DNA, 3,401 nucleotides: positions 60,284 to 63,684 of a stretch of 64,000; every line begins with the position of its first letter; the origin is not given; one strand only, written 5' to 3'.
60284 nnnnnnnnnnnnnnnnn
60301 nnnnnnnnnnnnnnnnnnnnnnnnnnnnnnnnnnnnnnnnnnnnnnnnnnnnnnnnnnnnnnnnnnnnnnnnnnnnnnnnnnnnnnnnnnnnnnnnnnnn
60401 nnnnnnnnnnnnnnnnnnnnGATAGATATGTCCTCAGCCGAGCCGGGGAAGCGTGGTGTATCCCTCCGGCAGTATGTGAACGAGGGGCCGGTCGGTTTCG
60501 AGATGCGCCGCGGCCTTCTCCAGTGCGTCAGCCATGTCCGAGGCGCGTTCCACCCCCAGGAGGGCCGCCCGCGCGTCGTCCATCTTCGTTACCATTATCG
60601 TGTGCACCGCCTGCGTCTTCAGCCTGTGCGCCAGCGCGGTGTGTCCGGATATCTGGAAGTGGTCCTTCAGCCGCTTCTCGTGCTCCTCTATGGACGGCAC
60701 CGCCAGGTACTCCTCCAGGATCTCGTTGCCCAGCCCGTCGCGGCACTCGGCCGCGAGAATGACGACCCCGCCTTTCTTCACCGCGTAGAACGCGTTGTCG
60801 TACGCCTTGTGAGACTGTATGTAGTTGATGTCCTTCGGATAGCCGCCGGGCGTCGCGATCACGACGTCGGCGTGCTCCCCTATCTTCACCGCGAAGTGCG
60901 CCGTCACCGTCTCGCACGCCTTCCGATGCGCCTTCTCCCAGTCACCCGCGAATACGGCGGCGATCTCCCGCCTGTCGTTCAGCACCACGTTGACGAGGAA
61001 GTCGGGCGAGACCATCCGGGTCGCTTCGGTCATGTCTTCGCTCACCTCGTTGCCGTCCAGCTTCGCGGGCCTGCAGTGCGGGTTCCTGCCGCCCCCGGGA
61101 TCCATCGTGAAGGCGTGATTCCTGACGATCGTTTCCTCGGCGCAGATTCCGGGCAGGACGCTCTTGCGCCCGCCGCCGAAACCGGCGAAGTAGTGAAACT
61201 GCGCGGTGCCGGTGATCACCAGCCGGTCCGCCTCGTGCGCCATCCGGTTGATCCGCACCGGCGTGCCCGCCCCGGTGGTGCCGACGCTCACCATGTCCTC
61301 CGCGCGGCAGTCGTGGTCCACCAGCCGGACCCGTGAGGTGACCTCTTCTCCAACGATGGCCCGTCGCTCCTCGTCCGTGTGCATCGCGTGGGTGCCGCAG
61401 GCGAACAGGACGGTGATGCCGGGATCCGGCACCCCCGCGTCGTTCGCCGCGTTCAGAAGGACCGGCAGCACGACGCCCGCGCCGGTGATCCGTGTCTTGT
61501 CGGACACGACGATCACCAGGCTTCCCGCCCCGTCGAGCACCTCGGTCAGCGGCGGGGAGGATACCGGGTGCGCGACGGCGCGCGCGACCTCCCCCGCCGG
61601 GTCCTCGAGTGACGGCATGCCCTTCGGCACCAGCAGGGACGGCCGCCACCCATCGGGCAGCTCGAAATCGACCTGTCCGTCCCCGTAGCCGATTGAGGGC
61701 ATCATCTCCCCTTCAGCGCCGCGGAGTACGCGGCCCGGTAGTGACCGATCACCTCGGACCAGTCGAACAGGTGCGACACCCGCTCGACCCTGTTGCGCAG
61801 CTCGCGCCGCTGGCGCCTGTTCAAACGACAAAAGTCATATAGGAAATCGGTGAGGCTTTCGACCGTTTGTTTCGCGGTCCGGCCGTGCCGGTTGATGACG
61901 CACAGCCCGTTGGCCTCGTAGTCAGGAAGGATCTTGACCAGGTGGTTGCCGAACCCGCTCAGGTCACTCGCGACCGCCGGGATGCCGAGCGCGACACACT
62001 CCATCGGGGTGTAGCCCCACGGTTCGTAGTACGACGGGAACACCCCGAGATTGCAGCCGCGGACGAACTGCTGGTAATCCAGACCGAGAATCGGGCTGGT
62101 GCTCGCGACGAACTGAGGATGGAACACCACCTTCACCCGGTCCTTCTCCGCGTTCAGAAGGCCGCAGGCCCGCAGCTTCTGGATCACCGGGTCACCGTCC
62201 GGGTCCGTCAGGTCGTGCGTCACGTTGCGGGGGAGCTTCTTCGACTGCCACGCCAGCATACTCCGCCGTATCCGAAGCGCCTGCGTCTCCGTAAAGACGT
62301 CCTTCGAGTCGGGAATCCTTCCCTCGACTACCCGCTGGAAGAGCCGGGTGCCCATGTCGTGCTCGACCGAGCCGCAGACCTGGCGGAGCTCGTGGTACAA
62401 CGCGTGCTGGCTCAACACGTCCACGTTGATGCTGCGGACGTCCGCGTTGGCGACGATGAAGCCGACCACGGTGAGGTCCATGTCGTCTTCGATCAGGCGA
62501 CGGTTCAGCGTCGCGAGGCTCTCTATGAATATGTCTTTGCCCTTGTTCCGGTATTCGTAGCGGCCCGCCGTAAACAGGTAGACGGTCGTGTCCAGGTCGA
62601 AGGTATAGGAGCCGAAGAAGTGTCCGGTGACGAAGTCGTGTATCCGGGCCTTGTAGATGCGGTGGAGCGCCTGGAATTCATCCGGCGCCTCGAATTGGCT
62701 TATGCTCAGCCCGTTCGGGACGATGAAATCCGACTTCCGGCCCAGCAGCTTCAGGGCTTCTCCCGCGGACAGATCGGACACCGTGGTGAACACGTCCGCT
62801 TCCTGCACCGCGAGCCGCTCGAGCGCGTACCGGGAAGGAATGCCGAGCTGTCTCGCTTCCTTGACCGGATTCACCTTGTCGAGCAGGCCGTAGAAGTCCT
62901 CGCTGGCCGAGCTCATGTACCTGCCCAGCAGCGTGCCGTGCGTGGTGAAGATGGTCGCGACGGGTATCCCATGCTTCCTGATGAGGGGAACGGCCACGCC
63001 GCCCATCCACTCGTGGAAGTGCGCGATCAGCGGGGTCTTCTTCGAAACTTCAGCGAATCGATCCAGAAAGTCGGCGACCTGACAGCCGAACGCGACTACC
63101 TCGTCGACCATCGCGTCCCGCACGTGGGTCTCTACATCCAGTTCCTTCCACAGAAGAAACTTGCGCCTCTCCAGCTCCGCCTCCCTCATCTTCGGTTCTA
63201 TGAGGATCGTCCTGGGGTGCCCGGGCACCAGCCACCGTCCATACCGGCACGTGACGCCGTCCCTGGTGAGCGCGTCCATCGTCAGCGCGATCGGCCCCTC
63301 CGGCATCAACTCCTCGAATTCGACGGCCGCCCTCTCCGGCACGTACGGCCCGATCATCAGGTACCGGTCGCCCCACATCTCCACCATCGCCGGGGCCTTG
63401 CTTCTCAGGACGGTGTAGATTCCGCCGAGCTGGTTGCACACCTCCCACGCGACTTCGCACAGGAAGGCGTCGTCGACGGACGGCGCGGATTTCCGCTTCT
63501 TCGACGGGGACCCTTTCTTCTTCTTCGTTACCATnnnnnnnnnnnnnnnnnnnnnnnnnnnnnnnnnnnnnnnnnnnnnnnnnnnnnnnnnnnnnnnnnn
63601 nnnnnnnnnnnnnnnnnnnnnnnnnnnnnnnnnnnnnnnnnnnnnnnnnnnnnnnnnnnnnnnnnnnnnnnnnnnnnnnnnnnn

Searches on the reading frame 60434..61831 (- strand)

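Call 31: search_protein_families(library=pfam, proteins=[window:60434-61831:-], max_evalue=0.0001)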
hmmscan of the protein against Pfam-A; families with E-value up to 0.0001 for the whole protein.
window:60434-61831:- (465 aa): 2 families
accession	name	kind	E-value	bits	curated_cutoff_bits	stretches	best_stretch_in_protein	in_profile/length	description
PF09861.14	Lar_N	-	7.2e-62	208.6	23.3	1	49-244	1-198/204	Lactate racemase N-terminal domain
PF21113.2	LarA_C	-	6.9e-16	59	25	1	320-458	5-148/152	Lactate racemase C-terminal domain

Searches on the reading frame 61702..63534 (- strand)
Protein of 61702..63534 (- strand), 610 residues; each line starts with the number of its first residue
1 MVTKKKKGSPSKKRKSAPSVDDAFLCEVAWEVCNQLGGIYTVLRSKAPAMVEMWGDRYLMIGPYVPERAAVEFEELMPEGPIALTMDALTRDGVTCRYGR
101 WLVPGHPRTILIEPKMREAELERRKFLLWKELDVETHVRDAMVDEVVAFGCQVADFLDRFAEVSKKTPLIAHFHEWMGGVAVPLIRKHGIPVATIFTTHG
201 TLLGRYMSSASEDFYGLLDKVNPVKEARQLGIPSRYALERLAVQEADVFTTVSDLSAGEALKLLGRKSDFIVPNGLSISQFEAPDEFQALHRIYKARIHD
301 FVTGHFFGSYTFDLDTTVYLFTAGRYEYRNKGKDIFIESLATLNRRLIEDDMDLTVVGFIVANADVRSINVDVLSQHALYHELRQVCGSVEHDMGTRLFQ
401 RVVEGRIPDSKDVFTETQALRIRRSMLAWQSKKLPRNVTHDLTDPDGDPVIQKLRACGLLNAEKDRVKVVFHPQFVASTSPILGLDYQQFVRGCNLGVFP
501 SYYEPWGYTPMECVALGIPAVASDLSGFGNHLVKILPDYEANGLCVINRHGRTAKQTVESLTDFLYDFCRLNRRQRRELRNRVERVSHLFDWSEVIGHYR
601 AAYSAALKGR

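Call 31: search_protein_families(library=pfam, proteins=[window:61702-63534:-], max_evalue=0.0001)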
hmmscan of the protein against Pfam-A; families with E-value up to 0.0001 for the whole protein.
window:61702-63534:- (610 aa): 6 families
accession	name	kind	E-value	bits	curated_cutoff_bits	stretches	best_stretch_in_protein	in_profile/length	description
PF05693.19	Glycogen_syn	-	1.9e-203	678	27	1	27-608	1-584/639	Glycogen synthase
PF00534.26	Glycos_transf_1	-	4.2e-09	36.6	26.4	1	489-549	88-143/172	Glycosyl transferases group 1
PF13692.12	Glyco_trans_1_4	-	1.2e-08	35.7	27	1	486-530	69-113/142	Glycosyl transferases group 1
PF20706.3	GT4-conflict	-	2.4e-08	33.8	26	1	490-581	278-370/385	Family 4 Glycosyltransferase in conflict systems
PF13579.12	Glyco_trans_4_4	-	5.5e-07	30.5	29.7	1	156-275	59-158/158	Glycosyl transferase 4-like domain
PF08323.17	Glyco_transf_5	-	2e-05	24.9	22.7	1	146-261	111-225/239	Starch synthase catalytic domain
